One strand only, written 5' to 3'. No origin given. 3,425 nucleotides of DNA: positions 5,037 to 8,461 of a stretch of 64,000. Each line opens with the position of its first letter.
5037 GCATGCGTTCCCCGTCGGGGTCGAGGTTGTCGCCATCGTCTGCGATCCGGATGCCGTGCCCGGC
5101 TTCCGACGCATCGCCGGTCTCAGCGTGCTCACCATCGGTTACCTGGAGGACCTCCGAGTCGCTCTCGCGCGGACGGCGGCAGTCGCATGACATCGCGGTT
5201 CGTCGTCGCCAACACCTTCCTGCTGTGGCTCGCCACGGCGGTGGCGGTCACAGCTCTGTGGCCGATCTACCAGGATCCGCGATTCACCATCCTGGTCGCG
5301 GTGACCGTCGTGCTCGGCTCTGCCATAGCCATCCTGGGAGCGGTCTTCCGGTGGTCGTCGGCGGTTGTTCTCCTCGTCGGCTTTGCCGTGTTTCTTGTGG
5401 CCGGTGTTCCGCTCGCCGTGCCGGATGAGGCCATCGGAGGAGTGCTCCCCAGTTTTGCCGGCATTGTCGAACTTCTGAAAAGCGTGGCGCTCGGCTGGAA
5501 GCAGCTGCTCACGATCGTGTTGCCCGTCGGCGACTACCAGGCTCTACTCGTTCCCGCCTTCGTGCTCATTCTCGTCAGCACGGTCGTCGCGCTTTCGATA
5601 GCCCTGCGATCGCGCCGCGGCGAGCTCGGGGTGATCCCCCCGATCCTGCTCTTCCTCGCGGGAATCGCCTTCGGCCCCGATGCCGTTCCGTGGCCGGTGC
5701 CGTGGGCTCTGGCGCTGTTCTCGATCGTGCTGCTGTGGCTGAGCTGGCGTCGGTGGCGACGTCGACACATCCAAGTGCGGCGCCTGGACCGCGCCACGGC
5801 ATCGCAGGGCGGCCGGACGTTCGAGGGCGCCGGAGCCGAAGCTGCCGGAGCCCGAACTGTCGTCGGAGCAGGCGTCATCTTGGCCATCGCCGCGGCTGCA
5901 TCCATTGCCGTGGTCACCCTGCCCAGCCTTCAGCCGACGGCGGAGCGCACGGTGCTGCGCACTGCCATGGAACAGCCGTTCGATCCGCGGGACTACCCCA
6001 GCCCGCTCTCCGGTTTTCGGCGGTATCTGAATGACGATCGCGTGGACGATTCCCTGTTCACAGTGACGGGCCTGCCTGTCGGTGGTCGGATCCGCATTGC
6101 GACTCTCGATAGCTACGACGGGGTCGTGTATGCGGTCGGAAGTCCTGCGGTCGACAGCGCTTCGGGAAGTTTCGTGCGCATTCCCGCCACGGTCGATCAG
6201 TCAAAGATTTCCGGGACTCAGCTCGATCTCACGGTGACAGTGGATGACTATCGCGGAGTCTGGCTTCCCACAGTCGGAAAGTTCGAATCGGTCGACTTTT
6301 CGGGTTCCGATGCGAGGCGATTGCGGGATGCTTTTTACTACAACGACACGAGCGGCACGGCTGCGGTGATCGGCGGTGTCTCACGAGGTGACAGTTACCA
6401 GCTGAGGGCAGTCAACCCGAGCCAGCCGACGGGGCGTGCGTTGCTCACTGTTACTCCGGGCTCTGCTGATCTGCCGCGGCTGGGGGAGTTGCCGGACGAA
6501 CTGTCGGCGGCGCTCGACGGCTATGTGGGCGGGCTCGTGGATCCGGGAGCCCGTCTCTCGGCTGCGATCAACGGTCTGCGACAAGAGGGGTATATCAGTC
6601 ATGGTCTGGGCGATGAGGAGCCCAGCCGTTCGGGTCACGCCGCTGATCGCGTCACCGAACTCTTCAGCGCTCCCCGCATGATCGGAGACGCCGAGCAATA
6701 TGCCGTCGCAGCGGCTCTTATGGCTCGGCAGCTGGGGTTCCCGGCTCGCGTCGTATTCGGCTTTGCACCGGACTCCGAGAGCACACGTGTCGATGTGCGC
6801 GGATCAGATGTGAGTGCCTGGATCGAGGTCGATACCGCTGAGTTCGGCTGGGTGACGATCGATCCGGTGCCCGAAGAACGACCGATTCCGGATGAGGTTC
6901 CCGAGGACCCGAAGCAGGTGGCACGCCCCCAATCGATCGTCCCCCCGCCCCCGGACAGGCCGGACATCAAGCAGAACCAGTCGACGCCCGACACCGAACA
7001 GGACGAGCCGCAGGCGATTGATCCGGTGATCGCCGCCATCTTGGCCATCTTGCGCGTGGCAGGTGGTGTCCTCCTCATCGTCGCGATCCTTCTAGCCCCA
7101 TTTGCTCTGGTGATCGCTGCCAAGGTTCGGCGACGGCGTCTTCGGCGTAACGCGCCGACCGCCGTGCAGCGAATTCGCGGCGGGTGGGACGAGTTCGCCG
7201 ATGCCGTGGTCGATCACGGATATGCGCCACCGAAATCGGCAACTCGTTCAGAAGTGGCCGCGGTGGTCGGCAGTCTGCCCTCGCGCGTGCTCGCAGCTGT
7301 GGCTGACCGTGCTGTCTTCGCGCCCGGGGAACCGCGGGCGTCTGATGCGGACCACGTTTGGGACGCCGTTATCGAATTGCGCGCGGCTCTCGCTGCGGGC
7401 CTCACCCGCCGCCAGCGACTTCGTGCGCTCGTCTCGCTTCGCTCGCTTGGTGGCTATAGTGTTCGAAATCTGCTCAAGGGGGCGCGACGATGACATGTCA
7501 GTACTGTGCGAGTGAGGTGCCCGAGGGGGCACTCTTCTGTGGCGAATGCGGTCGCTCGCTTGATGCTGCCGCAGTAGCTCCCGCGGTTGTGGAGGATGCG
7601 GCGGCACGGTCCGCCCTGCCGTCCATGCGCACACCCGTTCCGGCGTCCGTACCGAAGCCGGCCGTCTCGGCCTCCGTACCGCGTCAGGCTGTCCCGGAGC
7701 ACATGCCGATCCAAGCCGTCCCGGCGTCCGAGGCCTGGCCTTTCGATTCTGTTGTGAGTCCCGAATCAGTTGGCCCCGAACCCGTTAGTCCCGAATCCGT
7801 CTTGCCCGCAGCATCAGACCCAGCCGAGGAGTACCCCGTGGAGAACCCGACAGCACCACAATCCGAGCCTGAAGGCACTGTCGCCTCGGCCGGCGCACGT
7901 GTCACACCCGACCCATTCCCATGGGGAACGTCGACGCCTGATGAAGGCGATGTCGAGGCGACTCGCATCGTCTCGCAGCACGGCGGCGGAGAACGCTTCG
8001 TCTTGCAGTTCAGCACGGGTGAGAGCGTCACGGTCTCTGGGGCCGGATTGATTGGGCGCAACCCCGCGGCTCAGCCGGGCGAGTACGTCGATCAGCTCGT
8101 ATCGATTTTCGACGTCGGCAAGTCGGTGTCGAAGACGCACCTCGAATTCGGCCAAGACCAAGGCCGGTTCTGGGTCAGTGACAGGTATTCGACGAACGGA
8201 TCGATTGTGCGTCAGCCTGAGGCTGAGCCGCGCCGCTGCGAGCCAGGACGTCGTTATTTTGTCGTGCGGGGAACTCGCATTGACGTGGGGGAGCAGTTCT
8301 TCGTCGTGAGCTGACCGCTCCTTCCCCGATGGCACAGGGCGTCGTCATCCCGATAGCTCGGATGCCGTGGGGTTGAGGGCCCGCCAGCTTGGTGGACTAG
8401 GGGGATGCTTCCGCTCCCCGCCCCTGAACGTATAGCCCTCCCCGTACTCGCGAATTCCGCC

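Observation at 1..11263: Coupled cluster: giant Ig/FN3 surface protein, MoxR, DUF58, TgpA-like, Zn-ribbon/FHA and an FtsK/EccC-like ATPase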

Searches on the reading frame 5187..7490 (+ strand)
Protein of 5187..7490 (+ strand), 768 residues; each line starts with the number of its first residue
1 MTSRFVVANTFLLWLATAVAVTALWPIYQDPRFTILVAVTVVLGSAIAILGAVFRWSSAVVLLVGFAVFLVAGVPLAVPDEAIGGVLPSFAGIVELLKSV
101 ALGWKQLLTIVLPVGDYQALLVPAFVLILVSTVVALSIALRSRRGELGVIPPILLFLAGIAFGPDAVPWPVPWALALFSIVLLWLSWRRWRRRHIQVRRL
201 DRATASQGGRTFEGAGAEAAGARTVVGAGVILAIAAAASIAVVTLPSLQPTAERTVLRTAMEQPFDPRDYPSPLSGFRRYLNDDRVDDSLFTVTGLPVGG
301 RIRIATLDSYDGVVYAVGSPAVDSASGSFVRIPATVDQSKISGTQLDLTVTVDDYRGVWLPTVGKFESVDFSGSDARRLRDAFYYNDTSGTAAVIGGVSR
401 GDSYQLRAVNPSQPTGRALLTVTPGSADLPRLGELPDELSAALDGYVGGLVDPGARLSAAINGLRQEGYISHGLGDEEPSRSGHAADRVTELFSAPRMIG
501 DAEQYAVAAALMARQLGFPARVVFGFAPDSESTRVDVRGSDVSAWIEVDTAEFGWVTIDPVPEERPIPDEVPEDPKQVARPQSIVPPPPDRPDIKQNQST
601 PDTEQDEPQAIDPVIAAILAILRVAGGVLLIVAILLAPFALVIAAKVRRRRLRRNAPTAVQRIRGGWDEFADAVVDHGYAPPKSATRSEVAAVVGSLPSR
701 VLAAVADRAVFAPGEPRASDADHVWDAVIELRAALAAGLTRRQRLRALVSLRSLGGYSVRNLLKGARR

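Call 3: search_protein_families(library=pfam, proteins=[window:5187-7490:+], max_evalue=0.01)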
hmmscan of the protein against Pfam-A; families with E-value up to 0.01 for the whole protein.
window:5187-7490:+ (768 aa): 3 families
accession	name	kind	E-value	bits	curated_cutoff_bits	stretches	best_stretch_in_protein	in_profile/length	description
PF11992.13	TgpA_N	-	8.2e-19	68.2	30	1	15-413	1-331/333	TgpA N-terminal domain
PF01841.26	Transglut_core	-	2.9e-13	50.5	23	1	458-560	19-108/108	Transglutaminase-like superfamily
PF13559.11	DUF4129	-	0.0048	17.4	24.8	0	667-728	2-68/69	Domain of unknown function (DUF4129)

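Call 4: search_protein_families(library=ncbifam, proteins=[window:5187-7490:+], max_evalue=0.01)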
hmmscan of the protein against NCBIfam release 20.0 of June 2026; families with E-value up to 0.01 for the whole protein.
window:5187-7490:+ (768 aa): 0 families

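Call 70: search_protein_families(library=padloc, proteins=[window:5187-7490:+], max_evalue=0.001)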
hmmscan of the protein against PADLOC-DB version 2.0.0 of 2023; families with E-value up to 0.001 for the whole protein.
window:5187-7490:+ (768 aa): 0 families

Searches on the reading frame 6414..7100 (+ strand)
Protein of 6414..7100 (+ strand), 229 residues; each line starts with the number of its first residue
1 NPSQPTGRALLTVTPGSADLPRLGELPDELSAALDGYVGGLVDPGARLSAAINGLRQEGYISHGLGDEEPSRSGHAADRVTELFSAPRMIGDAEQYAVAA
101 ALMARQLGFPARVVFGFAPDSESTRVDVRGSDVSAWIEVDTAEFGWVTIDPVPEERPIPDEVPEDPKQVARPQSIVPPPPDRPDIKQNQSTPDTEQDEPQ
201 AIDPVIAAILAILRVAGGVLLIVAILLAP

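Call 41: search_solved_structures(query=window:6414-7100:+, max_evalue=1, show_alignments=3)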
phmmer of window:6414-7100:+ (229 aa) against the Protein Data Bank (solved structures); distinct sequences matched with E-value up to 1: 1.
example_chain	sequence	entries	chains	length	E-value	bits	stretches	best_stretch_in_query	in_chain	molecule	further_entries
6g49_A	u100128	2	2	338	6.4e-05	26.1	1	77-160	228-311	Protein-glutamine gamma-glutamyltransferase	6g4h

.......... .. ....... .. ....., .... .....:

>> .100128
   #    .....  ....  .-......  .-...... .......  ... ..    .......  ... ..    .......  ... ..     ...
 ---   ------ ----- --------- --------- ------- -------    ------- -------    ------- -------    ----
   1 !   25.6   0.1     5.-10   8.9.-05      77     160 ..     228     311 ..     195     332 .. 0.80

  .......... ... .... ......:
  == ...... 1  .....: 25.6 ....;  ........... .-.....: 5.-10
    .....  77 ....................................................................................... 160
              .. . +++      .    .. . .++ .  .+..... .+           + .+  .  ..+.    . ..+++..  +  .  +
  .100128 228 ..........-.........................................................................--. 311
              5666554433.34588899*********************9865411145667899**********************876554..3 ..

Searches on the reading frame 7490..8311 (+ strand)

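Call 3: search_protein_families(library=pfam, proteins=[window:7490-8311:+], max_evalue=0.01)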
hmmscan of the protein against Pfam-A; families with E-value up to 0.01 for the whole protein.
window:7490-8311:+ (274 aa): 3 families
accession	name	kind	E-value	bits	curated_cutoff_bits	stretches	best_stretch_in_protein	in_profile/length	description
PF13240.11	Zn_Ribbon_1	-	2.2e-05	24.5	25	1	3-24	2-23/23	zinc-ribbon domain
PF00498.31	FHA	-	7.7e-05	23.5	20.7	1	188-264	3-64/67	FHA domain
PF12773.13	DZR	-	0.00042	20.8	27.3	1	3-25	1-23/45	Double zinc ribbon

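Call 4: search_protein_families(library=ncbifam, proteins=[window:7490-8311:+], max_evalue=0.01)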
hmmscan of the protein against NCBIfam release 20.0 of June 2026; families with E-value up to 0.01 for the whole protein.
window:7490-8311:+ (274 aa): 0 families

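Call 70: search_protein_families(library=padloc, proteins=[window:7490-8311:+], max_evalue=0.001)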
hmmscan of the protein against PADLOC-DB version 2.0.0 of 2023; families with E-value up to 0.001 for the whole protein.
window:7490-8311:+ (274 aa): 0 families
